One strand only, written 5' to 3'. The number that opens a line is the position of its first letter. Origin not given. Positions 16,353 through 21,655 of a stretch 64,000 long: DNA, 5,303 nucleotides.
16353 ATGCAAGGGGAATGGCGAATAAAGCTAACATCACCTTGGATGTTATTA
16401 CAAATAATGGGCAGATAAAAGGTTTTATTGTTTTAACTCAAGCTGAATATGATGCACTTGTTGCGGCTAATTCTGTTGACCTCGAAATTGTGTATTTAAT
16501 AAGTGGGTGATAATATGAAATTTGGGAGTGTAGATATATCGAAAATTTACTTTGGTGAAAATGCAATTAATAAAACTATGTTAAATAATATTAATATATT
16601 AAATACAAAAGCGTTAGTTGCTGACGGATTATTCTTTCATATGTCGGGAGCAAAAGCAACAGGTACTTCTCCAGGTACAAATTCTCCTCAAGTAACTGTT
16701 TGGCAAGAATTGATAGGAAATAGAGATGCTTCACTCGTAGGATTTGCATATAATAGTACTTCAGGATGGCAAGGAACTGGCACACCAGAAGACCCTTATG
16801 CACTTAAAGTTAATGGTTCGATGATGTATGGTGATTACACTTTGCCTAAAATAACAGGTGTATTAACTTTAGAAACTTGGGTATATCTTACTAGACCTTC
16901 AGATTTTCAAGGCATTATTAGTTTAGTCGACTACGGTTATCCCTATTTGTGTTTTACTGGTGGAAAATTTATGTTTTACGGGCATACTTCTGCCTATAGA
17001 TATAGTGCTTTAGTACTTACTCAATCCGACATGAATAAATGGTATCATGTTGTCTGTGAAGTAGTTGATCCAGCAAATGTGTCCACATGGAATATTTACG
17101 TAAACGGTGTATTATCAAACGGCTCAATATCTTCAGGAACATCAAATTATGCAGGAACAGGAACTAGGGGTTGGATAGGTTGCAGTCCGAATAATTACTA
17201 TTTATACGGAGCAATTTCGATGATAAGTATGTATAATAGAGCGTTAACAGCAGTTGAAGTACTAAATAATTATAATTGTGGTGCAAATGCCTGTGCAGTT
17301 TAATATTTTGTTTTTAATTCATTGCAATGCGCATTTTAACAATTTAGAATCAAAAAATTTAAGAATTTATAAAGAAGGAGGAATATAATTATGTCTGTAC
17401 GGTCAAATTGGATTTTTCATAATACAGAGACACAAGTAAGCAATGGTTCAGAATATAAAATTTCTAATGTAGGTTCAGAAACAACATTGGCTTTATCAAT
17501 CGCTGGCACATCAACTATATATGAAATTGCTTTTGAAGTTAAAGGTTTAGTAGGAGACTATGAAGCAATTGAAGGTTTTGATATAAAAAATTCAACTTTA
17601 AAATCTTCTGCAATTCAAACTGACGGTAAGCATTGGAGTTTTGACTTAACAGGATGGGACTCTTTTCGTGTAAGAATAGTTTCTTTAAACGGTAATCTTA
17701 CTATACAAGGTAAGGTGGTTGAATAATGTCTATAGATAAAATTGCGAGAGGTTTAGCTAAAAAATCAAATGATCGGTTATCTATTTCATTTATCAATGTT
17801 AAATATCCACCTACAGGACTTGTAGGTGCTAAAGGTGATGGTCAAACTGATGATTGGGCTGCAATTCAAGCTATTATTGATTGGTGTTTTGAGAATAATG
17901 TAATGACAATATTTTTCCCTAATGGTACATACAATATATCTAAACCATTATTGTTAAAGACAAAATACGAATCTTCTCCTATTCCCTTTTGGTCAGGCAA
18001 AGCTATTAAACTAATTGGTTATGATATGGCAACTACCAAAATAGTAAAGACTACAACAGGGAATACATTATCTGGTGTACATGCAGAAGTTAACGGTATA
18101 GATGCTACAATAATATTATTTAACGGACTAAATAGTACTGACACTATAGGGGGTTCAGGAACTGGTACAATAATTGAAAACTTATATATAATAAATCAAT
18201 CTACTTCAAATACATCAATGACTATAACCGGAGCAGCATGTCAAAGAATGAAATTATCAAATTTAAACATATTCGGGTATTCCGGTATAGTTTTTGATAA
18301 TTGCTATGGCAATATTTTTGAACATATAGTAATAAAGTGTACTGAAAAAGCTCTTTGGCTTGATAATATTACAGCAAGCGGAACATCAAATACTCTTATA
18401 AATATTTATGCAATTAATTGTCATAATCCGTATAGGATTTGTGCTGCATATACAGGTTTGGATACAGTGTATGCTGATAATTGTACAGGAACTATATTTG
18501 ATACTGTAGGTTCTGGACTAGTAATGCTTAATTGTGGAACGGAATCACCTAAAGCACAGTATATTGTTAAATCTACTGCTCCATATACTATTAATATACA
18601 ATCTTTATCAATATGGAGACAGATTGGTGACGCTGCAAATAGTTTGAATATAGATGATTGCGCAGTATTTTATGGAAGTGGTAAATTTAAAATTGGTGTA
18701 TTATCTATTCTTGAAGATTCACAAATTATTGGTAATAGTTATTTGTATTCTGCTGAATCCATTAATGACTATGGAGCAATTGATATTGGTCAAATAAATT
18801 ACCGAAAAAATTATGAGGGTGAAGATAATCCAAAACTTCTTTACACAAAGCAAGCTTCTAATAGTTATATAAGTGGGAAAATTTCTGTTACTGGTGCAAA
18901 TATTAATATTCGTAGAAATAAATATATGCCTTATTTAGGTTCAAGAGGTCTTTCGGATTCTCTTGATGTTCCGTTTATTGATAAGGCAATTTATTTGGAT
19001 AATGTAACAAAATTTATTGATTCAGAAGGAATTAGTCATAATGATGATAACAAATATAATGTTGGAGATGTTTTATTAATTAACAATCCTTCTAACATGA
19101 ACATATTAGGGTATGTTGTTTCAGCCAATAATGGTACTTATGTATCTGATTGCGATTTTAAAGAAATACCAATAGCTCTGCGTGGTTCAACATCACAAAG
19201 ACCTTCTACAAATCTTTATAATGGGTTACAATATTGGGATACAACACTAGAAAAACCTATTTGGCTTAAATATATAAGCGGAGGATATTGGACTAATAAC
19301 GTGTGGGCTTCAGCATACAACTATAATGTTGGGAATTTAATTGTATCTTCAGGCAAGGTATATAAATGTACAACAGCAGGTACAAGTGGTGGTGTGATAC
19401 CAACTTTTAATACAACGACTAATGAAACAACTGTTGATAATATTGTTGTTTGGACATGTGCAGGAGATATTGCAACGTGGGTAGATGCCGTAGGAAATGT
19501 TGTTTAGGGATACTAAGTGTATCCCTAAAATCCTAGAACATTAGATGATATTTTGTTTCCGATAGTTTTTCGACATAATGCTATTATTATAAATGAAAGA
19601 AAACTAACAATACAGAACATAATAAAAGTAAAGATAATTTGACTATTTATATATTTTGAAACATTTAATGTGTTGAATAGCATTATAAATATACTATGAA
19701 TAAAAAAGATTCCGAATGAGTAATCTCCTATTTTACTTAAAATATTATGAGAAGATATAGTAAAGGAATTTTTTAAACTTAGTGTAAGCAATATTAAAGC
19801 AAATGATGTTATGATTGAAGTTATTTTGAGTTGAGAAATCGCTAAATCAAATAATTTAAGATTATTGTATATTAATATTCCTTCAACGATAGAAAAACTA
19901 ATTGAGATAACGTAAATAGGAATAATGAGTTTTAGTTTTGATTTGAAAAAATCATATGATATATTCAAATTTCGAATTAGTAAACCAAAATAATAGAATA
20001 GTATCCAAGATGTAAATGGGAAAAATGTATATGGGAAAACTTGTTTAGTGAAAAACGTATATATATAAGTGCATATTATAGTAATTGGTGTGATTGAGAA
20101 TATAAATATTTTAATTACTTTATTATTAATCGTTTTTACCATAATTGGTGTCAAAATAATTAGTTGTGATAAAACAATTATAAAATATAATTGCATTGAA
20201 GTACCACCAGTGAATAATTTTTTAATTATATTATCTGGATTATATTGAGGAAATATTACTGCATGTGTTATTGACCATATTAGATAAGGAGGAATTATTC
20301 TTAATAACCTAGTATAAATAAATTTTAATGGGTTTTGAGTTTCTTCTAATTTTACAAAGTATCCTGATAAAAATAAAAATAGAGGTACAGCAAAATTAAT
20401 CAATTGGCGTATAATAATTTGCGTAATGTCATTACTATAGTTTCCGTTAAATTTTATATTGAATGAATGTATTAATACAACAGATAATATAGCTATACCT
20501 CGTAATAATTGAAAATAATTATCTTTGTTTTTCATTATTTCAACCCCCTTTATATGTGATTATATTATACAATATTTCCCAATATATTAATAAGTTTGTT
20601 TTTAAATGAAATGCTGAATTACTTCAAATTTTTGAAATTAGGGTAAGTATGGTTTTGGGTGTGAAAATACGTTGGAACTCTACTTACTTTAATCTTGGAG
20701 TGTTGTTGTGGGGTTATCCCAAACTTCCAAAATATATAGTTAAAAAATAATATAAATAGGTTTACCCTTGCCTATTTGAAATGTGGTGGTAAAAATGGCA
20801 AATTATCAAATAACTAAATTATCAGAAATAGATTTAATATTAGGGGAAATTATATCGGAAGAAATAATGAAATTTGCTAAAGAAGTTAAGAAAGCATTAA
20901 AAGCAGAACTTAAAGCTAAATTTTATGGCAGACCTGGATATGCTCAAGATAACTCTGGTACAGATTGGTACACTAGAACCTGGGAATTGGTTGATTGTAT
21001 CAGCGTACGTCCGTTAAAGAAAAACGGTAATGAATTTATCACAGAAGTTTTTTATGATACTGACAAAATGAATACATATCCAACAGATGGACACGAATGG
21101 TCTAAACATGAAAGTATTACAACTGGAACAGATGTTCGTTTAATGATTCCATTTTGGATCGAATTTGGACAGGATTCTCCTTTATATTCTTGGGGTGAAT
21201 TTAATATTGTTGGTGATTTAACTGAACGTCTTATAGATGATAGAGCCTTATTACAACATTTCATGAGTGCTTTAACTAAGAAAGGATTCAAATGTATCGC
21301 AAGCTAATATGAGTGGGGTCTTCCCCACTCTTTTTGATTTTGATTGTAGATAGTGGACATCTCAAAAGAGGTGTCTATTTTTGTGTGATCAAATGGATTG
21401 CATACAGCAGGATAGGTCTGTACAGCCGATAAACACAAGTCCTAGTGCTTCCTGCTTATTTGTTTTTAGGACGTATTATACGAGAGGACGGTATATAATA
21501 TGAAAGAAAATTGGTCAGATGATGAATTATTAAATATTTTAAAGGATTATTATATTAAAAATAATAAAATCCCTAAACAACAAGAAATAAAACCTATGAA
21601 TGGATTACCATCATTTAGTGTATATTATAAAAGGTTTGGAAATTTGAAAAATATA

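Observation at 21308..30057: Nested ~8.7-kb accessory island splitting the tail operon, bracketed by two HEAR-nuclease paralogs and carrying its own tyrosine recombinase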

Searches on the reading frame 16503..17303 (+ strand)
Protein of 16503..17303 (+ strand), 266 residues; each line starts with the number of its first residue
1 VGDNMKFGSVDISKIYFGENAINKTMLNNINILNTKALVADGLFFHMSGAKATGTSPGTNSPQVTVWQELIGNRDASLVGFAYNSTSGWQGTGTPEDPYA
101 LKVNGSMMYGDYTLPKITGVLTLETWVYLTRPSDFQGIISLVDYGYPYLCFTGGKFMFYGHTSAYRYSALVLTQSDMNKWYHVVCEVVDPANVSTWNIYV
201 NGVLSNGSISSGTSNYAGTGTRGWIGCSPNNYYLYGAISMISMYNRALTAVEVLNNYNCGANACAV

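Call 9: search_protein_families(library=phrogs, max_evalue=0.001, proteins=[window:16503-17303:+])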
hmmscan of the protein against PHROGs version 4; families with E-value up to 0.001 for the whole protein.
window:16503-17303:+ (266 aa): 2 families
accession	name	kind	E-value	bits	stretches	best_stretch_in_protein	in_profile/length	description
phrog_8510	-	head and packaging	4.3e-13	48.9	1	120-259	755-899/1348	virion structural protein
phrog_17347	-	unknown function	9e-07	29.9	1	192-261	138-209/312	-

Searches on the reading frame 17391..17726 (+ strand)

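Call 9: search_protein_families(library=phrogs, max_evalue=0.001, proteins=[window:17391-17726:+])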
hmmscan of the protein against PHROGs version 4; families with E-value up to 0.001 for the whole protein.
window:17391-17726:+ (111 aa): 2 families
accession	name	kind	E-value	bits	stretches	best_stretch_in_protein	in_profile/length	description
phrog_27434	-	unknown function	1.5e-11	45.6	1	5-110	16-117/118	-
phrog_16458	-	unknown function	8.5e-11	42.5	1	7-110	196-296/297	-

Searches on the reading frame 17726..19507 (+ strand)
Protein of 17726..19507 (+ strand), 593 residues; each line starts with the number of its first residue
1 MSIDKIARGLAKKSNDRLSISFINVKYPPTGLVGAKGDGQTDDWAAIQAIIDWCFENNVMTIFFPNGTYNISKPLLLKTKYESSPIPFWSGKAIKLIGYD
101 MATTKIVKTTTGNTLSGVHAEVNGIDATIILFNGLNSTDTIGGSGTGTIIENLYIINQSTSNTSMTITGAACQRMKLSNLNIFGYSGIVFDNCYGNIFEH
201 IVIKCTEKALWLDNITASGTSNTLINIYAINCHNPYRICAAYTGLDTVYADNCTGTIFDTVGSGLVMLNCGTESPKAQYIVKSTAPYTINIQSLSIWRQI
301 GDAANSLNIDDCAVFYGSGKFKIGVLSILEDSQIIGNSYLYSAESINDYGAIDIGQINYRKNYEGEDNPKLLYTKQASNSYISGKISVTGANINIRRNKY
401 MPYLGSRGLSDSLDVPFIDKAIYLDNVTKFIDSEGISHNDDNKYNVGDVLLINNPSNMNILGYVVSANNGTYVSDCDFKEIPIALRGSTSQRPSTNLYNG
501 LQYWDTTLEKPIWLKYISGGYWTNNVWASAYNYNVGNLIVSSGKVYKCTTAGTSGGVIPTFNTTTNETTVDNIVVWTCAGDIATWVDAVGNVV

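Call 9: search_protein_families(library=phrogs, max_evalue=0.001, proteins=[window:17726-19507:+])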
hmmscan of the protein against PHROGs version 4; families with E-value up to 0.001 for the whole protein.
window:17726-19507:+ (593 aa): 4 families
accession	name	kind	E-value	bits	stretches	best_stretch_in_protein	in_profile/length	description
phrog_15455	-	tail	6.4e-10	39.1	1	23-267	143-399/652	tail fiber protein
phrog_2234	-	tail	3.6e-09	36.8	1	31-81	189-239/757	tail spike protein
phrog_20658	-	head and packaging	0.00012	22.8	1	525-586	133-196/211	head decoration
phrog_4250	-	tail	0.00035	20.1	1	34-144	227-331/786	EPS depolymerase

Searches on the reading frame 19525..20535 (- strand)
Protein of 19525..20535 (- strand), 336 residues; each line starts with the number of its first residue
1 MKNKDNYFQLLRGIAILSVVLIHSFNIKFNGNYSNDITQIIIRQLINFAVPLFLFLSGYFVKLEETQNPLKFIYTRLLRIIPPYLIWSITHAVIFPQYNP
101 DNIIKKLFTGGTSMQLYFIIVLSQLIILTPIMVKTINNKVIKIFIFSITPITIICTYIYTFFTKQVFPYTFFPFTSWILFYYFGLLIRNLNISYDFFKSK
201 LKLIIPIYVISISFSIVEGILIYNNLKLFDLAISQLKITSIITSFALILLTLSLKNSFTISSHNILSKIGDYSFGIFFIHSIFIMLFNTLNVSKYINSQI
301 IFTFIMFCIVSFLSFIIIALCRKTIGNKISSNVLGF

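Call 9: search_protein_families(library=phrogs, max_evalue=0.001, proteins=[window:19525-20535:-])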
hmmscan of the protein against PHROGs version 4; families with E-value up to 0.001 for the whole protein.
window:19525-20535:- (336 aa): 1 family
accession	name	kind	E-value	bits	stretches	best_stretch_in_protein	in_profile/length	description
phrog_3333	-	other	8.3e-20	72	1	1-324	2-353/372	O-acetyltransferase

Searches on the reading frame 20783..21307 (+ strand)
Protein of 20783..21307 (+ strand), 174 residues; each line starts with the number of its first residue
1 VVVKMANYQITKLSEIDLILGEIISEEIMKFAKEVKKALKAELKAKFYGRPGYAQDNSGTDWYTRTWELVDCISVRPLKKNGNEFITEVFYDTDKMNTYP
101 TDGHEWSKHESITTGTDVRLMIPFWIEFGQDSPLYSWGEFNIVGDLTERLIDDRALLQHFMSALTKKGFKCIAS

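Call 9: search_protein_families(library=phrogs, max_evalue=0.001, proteins=[window:20783-21307:+])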
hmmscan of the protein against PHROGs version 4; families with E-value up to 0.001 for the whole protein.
window:20783-21307:+ (174 aa): 0 families

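Call 14: find_encoding_contigs(protein=window:20783-21307:+, flank=10000, max_places=10)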
Protein window:20783-21307:+ (174 aa): no gene with exactly this product is on record in the collection.

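Call 15: find_related_loci(query=window:20795-21307:+, collection=viral_contigs, flank=10000)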
Query window:20795-21307:+ (170 aa) in viral_contigs; peptide patterns used: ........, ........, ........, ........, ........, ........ (x = any residue, [..] = any of these).
67 stretches matched a pattern, but none encodes a relative of the query by tblastn (E <= 1e-3).

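Call 16: find_encoding_contigs(protein=window:20795-21307:+, flank=10000, max_places=10)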
Protein window:20795-21307:+ (170 aa): 3 contigs read that carry it; 1 place shown.
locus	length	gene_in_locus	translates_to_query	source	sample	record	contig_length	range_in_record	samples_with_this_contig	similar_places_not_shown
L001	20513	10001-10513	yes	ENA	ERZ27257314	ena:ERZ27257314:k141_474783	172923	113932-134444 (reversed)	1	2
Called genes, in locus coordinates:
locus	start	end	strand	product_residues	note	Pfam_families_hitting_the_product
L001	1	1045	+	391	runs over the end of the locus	PF27289:YomX_N, PF27197:YomX_C (weak), PF02368:Big_2 (weak)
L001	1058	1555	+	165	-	PF27256:YomW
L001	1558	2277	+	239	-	PF27211:YomV_2nd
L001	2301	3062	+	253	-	PF27173:YomU_Tube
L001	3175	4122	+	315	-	PF24308:DUF7487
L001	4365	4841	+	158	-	PF05866:RusA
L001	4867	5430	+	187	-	-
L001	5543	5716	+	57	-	-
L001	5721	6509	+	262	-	PF13385:Laminin_G_3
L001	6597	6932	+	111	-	PF27453:XepA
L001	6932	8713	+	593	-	PF12708:Pect-lyase_RHGA_epim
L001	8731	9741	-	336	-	PF01757:Acyl_transf_3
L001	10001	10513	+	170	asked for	-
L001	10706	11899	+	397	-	PF18780:HNH_repeat (weak)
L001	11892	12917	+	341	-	PF00589:Phage_integrase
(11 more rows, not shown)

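Call 39: search_protein_families(library=pfam, max_evalue=0.05, proteins=[window:20795-21307:+])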
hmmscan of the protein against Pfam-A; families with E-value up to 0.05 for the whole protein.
window:20795-21307:+ (170 aa): 0 families

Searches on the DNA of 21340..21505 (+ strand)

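Call 118: build_rna_model(alignment_id=A7)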
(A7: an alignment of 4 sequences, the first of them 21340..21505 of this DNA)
Model R1 built from alignment A7 (4 sequences, 179 columns); structure: RNAalifold consensus.
model positions 163; base pairs 35; branch points 4; effective number of sequences 1.47; information 0.589 bits per position. Calibrated on 0.2 Mb of random sequence (short: E-values are rough).
structure used (alignment columns):
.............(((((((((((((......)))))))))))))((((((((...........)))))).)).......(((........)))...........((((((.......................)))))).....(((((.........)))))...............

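Call 119: search_with_rna_model(model_id=R1, sources=[window, L002, L003, L006, L007, L008, L009, L010, L011, L012, L013, L014, L015, L017, L018, L019, L020, L021, L022, L023, L024, L025, L026, L027, L028, L029, L030, L031, L032, L033, L034, L035, L036, L037, L038, L039, L040, L041, L042, L045, L048, L050], max_evalue=1)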
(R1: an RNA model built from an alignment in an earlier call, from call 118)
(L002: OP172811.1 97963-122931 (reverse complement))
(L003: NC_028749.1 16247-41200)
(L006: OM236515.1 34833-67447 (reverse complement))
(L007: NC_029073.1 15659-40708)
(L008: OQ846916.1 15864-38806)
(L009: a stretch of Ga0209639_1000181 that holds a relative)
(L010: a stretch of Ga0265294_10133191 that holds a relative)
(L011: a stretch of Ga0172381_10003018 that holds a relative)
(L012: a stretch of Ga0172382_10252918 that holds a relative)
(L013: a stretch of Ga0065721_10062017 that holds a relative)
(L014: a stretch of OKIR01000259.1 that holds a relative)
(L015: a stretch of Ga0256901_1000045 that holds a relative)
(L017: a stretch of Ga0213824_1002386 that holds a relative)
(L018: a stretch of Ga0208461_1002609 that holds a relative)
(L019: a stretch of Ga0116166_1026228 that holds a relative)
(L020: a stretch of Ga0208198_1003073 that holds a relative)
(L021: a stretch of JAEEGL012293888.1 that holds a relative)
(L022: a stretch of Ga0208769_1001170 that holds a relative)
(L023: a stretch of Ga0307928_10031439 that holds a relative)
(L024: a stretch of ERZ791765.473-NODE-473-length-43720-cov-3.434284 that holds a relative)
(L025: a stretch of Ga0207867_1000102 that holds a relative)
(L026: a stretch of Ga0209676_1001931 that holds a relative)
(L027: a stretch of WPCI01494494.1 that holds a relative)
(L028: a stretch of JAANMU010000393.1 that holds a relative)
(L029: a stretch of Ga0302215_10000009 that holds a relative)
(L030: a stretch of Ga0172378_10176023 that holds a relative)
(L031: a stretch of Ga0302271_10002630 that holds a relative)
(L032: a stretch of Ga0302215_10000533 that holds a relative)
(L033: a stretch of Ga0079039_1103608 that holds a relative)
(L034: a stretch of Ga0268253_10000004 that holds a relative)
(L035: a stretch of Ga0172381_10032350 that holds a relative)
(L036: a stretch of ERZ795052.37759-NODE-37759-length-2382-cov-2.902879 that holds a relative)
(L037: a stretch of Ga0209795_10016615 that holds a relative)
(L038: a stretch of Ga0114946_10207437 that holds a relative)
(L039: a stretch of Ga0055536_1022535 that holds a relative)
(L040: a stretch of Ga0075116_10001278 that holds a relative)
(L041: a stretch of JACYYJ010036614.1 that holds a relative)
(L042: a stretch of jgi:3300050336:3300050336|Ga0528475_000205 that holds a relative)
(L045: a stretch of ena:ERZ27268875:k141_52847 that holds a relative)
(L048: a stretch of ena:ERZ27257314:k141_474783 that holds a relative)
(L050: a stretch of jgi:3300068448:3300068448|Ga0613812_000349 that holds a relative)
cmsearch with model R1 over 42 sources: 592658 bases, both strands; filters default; matches with E-value up to 1: 6.
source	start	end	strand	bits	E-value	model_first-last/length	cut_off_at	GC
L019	368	529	+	190.2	9.3e-44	1-163/163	no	0.38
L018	2647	2808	+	185.2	1.6e-42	1-163/163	no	0.39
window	21340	21506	+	148.6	1.2e-33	1-163/163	no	0.38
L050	4146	4312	+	147.2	2.7e-33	1-163/163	no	0.36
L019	324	419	-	21.9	0.0095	1-163/163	no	0.26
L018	2563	2698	-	18.8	0.055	1-163/163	no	0.3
